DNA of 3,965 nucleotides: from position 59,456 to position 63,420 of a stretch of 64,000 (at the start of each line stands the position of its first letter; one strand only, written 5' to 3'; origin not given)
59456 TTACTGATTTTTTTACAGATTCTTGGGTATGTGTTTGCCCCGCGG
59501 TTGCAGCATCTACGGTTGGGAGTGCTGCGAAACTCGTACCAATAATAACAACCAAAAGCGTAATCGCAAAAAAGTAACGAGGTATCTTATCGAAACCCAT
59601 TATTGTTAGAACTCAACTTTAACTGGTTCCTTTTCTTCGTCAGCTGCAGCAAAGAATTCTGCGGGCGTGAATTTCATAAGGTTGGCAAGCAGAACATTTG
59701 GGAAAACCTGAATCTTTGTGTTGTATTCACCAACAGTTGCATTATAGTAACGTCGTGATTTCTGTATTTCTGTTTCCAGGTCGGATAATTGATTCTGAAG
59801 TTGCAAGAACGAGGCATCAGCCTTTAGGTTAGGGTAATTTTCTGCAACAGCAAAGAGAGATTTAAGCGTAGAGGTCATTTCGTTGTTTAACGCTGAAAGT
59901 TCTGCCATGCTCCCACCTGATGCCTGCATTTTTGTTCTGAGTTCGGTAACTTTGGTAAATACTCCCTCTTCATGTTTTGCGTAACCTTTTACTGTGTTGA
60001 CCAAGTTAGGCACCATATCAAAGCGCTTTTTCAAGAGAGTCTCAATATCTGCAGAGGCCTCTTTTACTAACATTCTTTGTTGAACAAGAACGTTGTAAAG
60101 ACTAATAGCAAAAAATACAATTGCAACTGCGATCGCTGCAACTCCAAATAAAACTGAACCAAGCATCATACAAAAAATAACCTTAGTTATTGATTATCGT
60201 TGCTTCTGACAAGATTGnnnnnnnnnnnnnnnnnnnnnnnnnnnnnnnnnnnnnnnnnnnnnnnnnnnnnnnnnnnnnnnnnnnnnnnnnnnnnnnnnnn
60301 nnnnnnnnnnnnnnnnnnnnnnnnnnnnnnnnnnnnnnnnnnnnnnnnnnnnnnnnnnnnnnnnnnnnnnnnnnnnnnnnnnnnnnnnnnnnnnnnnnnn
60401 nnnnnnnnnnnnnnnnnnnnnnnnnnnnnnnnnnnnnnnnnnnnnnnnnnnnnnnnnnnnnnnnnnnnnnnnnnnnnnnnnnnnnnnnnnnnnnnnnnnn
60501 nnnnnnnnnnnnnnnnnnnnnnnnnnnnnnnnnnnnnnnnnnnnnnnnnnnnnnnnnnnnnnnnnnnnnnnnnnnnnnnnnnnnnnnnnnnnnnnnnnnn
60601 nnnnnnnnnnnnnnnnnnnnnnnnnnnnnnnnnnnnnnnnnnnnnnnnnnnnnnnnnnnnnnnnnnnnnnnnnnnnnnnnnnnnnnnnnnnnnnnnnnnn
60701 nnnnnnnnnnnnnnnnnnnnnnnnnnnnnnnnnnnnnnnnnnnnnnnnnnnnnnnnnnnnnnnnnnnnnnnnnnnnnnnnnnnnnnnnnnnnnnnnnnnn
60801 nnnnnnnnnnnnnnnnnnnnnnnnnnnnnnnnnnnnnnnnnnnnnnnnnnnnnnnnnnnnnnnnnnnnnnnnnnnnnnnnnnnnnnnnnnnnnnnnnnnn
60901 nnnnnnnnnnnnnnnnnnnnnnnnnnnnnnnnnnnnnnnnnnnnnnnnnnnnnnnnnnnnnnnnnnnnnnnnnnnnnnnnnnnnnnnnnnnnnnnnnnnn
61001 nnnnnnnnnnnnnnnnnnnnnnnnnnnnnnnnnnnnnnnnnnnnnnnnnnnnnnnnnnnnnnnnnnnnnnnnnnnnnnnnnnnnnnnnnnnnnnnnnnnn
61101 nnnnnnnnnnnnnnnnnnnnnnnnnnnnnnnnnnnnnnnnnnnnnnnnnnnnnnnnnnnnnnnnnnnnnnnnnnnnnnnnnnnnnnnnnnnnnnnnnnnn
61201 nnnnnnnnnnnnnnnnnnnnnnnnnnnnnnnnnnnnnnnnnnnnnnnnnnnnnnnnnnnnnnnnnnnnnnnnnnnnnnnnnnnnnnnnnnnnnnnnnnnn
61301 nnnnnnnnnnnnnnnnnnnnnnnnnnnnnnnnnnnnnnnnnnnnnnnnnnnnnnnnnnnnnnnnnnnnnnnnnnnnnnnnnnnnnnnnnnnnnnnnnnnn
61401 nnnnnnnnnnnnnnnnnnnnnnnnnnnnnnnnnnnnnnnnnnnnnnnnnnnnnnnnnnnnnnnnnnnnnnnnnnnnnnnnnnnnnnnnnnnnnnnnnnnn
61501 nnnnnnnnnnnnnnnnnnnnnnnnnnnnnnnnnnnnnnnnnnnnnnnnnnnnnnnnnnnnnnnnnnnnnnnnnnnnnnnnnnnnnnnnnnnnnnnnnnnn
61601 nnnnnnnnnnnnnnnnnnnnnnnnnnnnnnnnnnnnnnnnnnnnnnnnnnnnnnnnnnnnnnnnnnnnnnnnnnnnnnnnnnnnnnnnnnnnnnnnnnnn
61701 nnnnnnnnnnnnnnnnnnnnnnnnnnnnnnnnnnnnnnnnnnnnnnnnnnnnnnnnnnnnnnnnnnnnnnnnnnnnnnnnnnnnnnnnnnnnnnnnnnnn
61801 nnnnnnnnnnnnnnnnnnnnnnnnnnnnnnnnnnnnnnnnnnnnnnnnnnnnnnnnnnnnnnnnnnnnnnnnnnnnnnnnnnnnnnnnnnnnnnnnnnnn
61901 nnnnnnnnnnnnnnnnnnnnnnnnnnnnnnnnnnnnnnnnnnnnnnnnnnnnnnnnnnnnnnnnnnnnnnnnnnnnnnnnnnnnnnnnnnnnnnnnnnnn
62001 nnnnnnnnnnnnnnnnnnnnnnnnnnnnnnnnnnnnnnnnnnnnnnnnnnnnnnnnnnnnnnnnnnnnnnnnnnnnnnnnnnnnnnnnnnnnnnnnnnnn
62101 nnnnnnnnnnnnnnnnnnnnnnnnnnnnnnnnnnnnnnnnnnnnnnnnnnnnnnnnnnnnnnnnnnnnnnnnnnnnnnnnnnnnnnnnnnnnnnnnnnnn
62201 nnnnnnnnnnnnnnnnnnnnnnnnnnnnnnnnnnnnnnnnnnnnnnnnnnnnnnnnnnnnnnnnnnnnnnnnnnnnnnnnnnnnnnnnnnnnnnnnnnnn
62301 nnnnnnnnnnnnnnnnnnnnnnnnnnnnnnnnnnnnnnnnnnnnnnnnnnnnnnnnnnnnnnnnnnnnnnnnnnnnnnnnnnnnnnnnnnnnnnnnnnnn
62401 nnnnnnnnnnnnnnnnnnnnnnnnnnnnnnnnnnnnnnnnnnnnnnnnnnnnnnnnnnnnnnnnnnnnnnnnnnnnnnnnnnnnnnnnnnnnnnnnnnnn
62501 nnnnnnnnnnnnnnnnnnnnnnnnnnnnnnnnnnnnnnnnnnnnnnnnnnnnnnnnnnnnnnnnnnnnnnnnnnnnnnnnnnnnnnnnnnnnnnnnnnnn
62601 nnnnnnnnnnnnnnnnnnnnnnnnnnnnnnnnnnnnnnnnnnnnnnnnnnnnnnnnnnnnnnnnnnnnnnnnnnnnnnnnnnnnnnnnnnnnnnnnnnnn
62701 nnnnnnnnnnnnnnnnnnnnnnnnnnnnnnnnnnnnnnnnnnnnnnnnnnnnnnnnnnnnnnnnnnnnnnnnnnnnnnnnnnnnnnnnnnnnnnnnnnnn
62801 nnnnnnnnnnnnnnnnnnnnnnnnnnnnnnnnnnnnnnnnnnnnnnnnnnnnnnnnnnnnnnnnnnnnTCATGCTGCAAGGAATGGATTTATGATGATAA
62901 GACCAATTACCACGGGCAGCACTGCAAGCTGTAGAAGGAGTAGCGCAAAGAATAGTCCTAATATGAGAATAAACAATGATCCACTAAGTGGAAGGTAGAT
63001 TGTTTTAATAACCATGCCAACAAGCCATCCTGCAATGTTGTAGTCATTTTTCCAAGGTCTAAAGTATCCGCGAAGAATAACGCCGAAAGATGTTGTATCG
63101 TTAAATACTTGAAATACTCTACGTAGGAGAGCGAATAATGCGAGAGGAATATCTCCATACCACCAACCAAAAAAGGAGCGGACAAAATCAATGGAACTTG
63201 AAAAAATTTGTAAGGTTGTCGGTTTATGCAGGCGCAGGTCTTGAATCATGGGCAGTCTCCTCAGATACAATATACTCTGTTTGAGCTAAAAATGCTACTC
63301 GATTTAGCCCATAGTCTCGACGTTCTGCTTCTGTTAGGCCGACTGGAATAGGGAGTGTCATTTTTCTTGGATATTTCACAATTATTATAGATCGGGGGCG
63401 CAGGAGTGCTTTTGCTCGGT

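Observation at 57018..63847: Minus-strand operon coupling rsmD, a small membrane protein, a membrane-anchored ClpB-like unfoldase, LemA, DUF2207 and three minor pilins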

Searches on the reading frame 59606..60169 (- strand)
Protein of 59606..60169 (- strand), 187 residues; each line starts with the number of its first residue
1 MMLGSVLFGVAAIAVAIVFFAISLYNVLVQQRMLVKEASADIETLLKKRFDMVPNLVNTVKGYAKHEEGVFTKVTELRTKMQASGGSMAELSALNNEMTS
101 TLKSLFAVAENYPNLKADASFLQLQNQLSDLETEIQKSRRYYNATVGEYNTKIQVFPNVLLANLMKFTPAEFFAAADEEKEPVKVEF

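Call 3: search_protein_families(library=pfam, proteins=[window:59606-60169:-], max_evalue=0.01)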
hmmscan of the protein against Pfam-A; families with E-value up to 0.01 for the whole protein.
window:59606-60169:- (187 aa): 1 family
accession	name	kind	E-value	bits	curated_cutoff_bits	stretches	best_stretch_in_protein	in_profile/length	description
PF04011.17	LemA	-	2.8e-55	186.7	26.2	1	39-187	2-149/149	LemA family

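Call 5: search_protein_families(library=ncbifam, proteins=[window:59606-60169:-], max_evalue=0.01)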
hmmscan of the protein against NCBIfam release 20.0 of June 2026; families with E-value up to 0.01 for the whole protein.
window:59606-60169:- (187 aa): 2 families
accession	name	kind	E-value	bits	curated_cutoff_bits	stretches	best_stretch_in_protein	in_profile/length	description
NF040966.1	MamQ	equivalog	5.7e-23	81.5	250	1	13-180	3-194/221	magnetosome protein MamQ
TIGR04211.1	SH3_and_anchor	equivalog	0.0097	15.5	65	0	53-140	68-153/198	TIGR04211 family SH3 domain-containing protein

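Call 54: find_related_loci(query=A6, collection=metagenome_contigs, flank=6000)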
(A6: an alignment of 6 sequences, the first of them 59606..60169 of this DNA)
Query A6 (187 aa) in metagenome_contigs; peptide patterns used: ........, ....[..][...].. (x = any residue, [..] = any of these).
600 stretches matched a pattern (row limit reached: there are more); 600 encode a relative of the query (tblastn E <= 1e-3); the best 80 are kept; 80 distinct loci.
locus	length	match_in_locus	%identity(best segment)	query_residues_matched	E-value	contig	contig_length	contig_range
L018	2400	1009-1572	47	3-187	6e-55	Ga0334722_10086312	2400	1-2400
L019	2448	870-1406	52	1-182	6e-55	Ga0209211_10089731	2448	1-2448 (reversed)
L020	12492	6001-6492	53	23-187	2e-54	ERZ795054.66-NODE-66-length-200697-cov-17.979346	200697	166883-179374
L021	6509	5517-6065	47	6-187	6e-54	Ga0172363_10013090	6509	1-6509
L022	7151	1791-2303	49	16-187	9e-53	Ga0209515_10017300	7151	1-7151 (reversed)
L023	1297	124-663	49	10-187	2e-55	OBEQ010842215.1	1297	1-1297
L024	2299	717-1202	54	25-187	2e-53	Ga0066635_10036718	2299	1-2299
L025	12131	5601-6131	50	10-187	1e-52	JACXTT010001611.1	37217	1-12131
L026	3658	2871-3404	50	10-187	9e-53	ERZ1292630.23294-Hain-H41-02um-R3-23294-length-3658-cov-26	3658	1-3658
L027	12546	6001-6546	47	2-187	2e-52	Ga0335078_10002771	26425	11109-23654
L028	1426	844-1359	50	6-187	5e-54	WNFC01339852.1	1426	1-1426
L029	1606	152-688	48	6-185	6e-53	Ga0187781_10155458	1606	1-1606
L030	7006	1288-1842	46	5-187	1e-51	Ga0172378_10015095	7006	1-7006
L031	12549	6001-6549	47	5-187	4e-51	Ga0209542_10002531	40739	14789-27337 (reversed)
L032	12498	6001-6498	51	24-187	3e-51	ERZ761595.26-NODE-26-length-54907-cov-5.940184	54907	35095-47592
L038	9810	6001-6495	50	23-187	1e-50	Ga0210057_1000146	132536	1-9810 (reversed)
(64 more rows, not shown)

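Call 58: search_protein_families(library=pfam, proteins=[L022:2309-3208:+, L038:6505-7413:+, L020:6533-8344:+, L025:6137-7906:+], max_evalue=0.01)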
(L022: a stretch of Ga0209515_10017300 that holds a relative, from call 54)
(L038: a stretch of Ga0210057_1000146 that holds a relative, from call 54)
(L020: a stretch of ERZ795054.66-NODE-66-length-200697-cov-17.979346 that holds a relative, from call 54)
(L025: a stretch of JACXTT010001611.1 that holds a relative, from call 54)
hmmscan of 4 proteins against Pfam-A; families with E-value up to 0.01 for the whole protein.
L022:2309-3208:+ (299 aa): 2 families
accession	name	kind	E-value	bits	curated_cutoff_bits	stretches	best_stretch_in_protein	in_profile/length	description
PF01435.24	Peptidase_M48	-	7.4e-31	107.9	20.3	1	77-298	2-184/186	Peptidase family M48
PF05569.17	Peptidase_M56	-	0.0014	18.3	31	1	121-156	177-212/296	BlaR1 peptidase M56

L038:6505-7413:+ (302 aa): 3 families
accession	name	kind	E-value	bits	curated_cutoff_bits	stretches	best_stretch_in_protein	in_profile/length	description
PF01435.24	Peptidase_M48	-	8.8e-33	114.1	20.3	1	77-300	3-185/186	Peptidase family M48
PF05569.17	Peptidase_M56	-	0.0014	18.4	31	1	121-162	178-219/296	BlaR1 peptidase M56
PF18958.6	DUF5700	-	0.0024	17.7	25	1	96-155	95-149/283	Putative zinc dependent peptidase (DUF5700)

L020:6533-8344:+ (603 aa): 0 families

L025:6137-7906:+ (589 aa): 2 families
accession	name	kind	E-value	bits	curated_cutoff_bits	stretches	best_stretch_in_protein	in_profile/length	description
PF20990.2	DUF2207_C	-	5.1e-36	125.1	33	1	279-512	3-247/247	Predicted membrane protein (DUF2207) C-terminal domain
PF09972.14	DUF2207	-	1.4e-27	97.4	24.4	1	39-224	2-171/172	Predicted membrane protein (DUF2207) N-terminal domain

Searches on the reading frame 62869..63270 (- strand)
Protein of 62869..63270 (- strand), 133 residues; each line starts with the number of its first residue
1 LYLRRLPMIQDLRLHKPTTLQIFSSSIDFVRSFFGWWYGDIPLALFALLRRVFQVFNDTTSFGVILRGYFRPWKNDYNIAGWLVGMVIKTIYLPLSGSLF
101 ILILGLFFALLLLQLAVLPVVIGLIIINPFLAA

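Call 3: search_protein_families(library=pfam, proteins=[window:62869-63270:-], max_evalue=0.01)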
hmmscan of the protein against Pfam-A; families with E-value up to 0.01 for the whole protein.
window:62869-63270:- (133 aa): 0 families

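Call 5: search_protein_families(library=ncbifam, proteins=[window:62869-63270:-], max_evalue=0.01)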
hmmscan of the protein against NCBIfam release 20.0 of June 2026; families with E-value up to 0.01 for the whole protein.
window:62869-63270:- (133 aa): 0 families

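Call 49: find_homologous_proteins(query=A5, max_evalue=0.001)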
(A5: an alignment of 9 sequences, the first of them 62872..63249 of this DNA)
Query A5 (9 sequences) (126 aa, profile of the alignment): 122 proteins with E <= 0.001 among 8000 candidates; the best 120 are listed.
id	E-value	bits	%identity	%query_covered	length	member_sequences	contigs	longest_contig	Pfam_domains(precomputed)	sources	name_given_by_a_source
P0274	1.8e-37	146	98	100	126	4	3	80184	-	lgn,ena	-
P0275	3.4e-37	145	98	100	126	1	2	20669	-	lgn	-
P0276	3.3e-34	135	68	98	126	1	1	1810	-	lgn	-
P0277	3.7e-34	135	68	75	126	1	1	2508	-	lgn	-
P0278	5.1e-34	135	55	99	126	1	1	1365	-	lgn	-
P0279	6.4e-34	134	56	99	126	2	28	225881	-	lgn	-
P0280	8.1e-34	134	64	100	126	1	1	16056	-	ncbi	-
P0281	1.7e-33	133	64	99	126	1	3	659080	-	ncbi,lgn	-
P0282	2.7e-33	132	69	98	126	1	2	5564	-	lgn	-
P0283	5.6e-33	131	68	72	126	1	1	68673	-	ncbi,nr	ncbi:hypothetical protein IT418_02555 [bacterium]|nr:hypothetical protein [bacterium]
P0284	5.4e-32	128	65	83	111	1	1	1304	-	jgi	jgi:hypothetical protein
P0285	6.9e-32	128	56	99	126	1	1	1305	-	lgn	-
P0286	1.7e-31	127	64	99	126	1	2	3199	-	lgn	-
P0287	2.9e-31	126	63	100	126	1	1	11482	-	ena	-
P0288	5.0e-31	125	61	99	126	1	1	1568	-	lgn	-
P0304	8.8e-18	82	30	75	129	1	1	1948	-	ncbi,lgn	-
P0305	1.2e-17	82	20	58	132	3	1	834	-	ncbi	-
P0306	2.0e-17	81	22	33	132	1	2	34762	-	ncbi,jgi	-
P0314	4.8e-16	77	25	35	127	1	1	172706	-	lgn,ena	-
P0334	2.5e-14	71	27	33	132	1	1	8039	-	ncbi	-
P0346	1.0e-12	66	28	60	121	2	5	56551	-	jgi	jgi:hypothetical protein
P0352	3.9e-12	64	30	56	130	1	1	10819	-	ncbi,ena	-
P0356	1.1e-11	62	26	39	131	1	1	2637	-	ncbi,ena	-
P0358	1.8e-11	62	24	75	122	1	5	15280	-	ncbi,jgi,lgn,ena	jgi:hypothetical protein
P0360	2.0e-11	62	30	40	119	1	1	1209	-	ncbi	-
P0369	1.0e-10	59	30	40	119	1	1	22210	-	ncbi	-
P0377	2.8e-10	58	-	-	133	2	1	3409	-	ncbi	-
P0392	2.0e-6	46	32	52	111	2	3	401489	-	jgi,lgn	jgi:hypothetical protein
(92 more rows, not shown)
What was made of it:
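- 62869..63249 (-): Small membrane protein (126 aa from the ATG at 63249) with no Pfam family. It is the conserved, translationally coupled partner of the Clp-like ATPase. Its family has 122 clusters (call 49).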

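Call 50: find_encoding_contigs(protein=P0314, flank=5000, max_places=1)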
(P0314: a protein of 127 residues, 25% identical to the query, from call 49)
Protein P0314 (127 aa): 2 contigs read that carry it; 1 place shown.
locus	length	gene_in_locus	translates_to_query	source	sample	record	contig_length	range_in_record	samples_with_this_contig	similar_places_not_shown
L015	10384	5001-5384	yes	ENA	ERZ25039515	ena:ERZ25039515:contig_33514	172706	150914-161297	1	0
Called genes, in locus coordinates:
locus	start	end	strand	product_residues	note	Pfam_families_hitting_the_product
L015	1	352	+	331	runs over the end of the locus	PF00078:RVT_1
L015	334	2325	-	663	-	-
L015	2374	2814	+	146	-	-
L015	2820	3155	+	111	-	-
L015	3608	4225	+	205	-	-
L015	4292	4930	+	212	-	PF13671:AAA_33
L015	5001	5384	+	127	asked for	-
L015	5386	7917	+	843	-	PF13191:AAA_16 (faint), PF20720:nSTAND3 (faint), PF00004:AAA (weak), PF17871:AAA_lid_9, PF00004:AAA, PF07724:AAA_2, PF07728:AAA_5, PF10431:ClpB_D2-small, +4 more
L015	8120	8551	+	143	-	PF02381:MraZ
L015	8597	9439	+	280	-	PF01795:Methyltransf_5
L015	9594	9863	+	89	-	PF19579:FtsL_2 (faint)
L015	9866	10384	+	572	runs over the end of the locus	PF03717:PBP_dimer, PF00905:Transpeptidase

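Call 51: find_encoding_contigs(protein=P0392, flank=5000, max_places=1)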
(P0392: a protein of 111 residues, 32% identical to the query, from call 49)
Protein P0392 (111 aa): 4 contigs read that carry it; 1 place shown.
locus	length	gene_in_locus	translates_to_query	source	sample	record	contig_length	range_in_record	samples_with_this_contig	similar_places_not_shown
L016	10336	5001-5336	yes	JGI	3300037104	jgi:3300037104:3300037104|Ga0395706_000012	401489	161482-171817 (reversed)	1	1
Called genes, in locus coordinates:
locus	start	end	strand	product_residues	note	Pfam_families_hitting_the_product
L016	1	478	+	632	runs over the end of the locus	PF00012:HSP70, PF06723:MreB_Mbl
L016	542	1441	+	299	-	PF00226:DnaJ, PF01556:DnaJ_C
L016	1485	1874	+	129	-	-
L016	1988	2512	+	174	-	-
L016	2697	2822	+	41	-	-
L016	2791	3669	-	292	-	PF12760:Zn_ribbon_IS1595 (weak), PF12762:DDE_Tnp_IS1595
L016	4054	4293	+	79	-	-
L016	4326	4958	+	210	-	PF14681:UPRTase, PF00156:Pribosyltran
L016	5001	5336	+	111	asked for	-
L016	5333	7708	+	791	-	PF13191:AAA_16 (faint), PF20720:nSTAND3 (faint), PF17871:AAA_lid_9 (weak), PF00158:Sigma54_activat (weak), PF00004:AAA, PF07724:AAA_2, PF07728:AAA_5, PF10431:ClpB_D2-small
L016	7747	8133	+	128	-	-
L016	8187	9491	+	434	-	PF08529:NusA_N (weak), PF13184:KH_NusA_1st, PF26594:KH_NusA_2nd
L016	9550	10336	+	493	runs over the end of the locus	PF00009:GTP_EFTU, PF02421:FeoB_N (faint), PF01926:MMR_HSR1, PF22042:EF-G_D2, PF03144:GTP_EFTU_D2 (faint), PF11987:IF-2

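Call 52: find_encoding_contigs(protein=P0346, flank=5000, max_places=1)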
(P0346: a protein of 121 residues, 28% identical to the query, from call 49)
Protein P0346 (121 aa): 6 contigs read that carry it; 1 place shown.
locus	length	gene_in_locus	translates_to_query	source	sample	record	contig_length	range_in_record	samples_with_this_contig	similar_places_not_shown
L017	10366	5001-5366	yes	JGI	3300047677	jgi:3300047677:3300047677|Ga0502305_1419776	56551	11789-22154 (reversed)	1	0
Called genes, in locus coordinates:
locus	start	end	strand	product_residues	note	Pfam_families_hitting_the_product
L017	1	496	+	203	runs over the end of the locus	PF07884:VKOR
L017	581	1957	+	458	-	PF01566:Nramp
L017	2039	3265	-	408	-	PF12704:MacB_PCD, PF02687:FtsX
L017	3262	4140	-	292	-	PF02463:SMC_N (weak), PF00005:ABC_tran, PF13304:AAA_21 (faint)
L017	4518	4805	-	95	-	-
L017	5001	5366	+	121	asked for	-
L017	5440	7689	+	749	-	PF00004:AAA (weak), PF01695:IstB_IS21 (faint), PF13173:AAA_14 (faint), PF17871:AAA_lid_9 (weak), PF00004:AAA, PF07724:AAA_2, PF07728:AAA_5, PF10431:ClpB_D2-small, +3 more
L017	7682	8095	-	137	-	-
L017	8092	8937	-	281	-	-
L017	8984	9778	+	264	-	PF03372:Exo_endo_phos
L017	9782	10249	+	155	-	PF00293:NUDIX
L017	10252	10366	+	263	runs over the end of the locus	-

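Call 58: search_protein_families(library=pfam, proteins=[L015:5001-5384:+], max_evalue=0.01)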
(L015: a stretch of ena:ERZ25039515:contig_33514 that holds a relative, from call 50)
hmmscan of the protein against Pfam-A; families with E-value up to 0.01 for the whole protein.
L015:5001-5384:+ (127 aa): 0 families

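Call 71: predict_structure(alignment_id=A8)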
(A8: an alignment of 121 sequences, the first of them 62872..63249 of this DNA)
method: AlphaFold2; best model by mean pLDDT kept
length: 126 residues; sequences in the alignment: 121
mean_pLDDT: 89.9   pTM: 0.65
mean pLDDT of the five models: 89.9, 86.7, 85.1, 82.9, 82.4
residues with pLDDT >= 90: 93; 70-90: 25; 50-70: 8; < 50: 0
segments of 3 or more residues with pLDDT < 50: none
pLDDT, mean of each block of 10 residues (from residue 1): 69 90 93 92 94 94 91 95 96 96 91 87 74
secondary structure, 60 per line:
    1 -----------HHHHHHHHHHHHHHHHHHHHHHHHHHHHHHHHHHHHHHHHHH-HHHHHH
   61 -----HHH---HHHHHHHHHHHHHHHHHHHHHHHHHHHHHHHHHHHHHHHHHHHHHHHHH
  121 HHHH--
elements in order: H12-53 H55-60 H72-124
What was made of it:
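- Closest known: Torsins. Different: The protein has two modules plus Clp_N, and the partner is a small helical protein, not an AAA-like fold (call 71).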

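Call 74: fold_search(model_id=the predicted structure, library=pdb)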
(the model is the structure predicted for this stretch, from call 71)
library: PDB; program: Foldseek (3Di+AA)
matches with E <= 10: 4; with E <= 0.001: 0
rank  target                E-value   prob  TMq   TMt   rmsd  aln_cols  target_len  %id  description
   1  3etz_A                5.8e+00  0.07  0.26  0.30  13.9        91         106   12  Crystal structure of bacterial adhesin FadA L76A mutant (released 2008-12-02)
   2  8ik3_A                7.5e+00  0.02  0.17  0.08  18.3       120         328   18  Structure of Stimulator of interferon genes/ligand complex (released 2023-05-17)
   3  9l9t_A                9.0e+00  0.06  0.24  0.17  15.5        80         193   16  Crystal structure of a coronaviral M protein in complex with a C-terminal peptide of the N protein (released 2025-11-05)
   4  6x89_4L               9.0e+00  0.04  0.20  0.26  22.4        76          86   28  Vigna radiata mitochondrial complex I* (released 2020-09-02)
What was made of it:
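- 62869..63249 (-): The AF2 model has pLDDT 89.9 and shows two long helices; the PDB holds no similar fold (calls 71, 74).
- Tried and rejected: Foldseek against the PDB found nothing with E below 5 (call 74).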

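Call 75: list_cluster_members(proteins=[P0304, P0305, P0306, P0334, P0352, P0356, P0358, P0360, P0369, P0377])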
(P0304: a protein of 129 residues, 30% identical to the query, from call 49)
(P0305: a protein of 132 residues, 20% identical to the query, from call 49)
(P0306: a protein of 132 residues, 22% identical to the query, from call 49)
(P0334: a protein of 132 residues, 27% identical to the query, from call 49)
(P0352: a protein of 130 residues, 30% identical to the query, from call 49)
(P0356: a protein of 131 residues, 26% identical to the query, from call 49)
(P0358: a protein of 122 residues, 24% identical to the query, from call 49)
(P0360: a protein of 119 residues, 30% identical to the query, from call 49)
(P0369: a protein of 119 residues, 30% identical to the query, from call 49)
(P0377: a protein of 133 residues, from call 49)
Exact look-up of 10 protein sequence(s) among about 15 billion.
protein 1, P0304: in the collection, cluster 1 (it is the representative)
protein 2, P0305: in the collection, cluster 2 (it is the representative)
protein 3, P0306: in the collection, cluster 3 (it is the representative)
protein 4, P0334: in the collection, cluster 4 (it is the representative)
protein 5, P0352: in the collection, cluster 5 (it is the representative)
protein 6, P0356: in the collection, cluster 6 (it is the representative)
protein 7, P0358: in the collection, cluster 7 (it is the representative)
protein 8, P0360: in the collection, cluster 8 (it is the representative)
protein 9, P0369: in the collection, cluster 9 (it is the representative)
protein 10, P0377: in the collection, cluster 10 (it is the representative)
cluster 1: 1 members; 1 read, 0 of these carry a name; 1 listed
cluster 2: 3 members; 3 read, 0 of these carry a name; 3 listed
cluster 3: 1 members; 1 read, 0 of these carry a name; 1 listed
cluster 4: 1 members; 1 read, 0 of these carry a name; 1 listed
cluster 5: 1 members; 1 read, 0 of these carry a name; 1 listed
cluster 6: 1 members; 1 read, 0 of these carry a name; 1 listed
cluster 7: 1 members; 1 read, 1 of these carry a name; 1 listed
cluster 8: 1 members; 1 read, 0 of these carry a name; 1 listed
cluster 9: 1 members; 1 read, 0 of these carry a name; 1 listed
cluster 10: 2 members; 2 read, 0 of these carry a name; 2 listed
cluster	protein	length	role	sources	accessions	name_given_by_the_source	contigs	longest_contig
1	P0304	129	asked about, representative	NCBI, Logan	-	-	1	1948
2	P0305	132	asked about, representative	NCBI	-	-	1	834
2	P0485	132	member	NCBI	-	-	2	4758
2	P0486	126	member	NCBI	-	-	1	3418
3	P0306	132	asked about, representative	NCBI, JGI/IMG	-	-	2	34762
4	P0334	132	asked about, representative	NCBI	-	-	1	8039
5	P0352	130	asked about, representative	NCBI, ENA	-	-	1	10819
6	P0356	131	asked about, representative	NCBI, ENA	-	-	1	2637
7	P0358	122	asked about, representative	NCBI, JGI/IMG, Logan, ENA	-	hypothetical protein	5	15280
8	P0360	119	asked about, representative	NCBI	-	-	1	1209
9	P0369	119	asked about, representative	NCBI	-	-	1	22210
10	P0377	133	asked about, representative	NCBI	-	-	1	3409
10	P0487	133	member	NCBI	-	-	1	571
